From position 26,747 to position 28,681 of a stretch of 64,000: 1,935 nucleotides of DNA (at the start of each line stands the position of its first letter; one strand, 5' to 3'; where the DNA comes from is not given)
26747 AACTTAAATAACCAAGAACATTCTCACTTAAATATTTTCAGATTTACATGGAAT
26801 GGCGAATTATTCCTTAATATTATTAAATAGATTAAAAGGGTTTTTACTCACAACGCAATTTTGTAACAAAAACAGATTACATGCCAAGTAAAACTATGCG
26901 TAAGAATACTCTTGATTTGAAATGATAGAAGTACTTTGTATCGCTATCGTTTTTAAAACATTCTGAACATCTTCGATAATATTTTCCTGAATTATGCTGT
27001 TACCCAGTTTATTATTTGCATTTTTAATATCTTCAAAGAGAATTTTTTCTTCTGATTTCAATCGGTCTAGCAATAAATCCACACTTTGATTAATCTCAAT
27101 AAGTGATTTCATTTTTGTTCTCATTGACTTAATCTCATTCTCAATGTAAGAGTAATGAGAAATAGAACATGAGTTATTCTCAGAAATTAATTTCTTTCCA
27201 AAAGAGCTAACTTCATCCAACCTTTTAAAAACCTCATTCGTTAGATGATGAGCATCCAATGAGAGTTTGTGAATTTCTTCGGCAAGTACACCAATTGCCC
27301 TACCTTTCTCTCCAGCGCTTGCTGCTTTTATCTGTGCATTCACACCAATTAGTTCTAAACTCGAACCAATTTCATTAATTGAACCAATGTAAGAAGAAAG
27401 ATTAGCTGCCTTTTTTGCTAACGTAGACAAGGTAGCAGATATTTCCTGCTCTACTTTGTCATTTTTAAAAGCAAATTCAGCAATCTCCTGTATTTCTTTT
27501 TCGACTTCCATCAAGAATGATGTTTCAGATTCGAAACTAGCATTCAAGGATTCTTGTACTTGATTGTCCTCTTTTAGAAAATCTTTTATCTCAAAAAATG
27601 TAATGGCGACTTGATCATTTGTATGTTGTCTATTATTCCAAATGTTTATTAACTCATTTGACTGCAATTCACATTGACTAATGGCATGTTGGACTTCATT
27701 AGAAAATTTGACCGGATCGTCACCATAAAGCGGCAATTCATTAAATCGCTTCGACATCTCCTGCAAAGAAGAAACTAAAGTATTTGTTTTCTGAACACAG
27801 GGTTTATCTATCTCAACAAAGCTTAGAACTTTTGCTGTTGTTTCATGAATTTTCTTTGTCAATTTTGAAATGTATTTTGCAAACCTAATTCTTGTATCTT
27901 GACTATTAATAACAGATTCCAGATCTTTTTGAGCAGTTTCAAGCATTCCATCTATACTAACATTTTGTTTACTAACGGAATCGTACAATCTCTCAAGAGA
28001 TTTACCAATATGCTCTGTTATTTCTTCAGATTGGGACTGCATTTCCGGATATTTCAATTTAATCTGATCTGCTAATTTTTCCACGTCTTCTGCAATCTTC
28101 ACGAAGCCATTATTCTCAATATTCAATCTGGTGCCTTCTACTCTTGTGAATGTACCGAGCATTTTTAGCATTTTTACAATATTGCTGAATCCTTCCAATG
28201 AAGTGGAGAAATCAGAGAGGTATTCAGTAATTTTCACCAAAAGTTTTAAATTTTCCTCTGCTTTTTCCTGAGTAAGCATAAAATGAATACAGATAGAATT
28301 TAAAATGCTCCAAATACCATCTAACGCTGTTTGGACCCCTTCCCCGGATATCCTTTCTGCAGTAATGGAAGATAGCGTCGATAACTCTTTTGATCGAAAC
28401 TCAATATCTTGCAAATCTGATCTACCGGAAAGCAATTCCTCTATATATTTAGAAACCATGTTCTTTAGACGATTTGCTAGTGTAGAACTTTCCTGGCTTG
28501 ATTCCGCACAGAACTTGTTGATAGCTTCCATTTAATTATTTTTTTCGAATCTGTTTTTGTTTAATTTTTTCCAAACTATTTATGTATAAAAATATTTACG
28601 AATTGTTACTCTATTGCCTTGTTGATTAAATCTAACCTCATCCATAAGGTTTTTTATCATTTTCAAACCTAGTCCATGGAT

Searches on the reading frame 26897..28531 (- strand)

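Call 5: search_protein_families(library=pfam, proteins=[window:26897-28531:-], max_evalue=0.01)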
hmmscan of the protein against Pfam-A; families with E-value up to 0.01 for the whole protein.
window:26897-28531:- (545 aa): 1 family
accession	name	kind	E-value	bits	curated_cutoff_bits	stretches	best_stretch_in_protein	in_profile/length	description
PF00015.26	MCPsignal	-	1.3e-13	51.6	34.6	1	352-485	9-141/172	Methyl-accepting chemotaxis protein (MCP) signalling domain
